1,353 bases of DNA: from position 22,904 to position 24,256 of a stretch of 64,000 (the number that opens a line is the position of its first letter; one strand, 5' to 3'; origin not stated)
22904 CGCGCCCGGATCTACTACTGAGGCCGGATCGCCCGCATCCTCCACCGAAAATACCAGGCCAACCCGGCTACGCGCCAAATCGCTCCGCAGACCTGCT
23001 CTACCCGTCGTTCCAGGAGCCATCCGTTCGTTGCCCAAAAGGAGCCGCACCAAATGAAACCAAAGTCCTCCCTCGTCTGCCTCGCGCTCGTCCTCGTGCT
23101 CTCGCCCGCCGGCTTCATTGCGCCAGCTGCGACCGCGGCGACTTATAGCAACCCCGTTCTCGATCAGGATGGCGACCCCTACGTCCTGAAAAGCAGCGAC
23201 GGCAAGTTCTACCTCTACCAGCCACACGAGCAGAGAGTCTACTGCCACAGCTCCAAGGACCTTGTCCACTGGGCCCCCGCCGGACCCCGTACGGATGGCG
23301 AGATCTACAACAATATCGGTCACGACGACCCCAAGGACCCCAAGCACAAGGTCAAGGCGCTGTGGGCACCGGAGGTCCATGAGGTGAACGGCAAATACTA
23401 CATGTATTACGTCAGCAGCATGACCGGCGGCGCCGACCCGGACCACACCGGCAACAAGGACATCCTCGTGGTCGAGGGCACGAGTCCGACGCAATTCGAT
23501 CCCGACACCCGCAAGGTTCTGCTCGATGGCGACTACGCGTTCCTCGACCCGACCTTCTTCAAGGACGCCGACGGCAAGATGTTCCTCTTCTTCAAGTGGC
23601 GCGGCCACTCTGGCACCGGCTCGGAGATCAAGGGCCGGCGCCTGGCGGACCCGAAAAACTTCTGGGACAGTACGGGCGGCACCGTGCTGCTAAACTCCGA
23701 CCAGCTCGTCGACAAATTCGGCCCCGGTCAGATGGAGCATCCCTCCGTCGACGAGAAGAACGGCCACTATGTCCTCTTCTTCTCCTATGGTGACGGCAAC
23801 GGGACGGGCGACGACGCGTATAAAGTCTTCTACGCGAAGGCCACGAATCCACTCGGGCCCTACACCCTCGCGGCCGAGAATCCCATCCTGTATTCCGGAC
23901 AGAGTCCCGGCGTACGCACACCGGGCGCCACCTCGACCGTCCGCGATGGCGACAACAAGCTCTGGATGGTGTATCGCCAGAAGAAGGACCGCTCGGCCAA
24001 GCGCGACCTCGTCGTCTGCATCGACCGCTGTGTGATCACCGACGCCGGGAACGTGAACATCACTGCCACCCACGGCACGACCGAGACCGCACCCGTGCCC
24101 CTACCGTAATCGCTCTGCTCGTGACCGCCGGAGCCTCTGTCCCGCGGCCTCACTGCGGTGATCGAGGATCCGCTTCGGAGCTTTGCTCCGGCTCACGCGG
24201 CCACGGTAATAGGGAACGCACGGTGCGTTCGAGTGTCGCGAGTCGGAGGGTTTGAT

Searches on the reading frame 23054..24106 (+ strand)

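Call 50: search_protein_families(library=pfam, proteins=[window:23054-24106:+], max_evalue=0.001)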
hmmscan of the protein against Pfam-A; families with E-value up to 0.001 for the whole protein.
window:23054-24106:+ (351 aa): 1 family
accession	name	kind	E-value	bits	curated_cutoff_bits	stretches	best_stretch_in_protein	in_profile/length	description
PF04616.20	Glyco_hydro_43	-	1.5e-38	133.2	32.2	1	31-329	1-283/288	Glycosyl hydrolases family 43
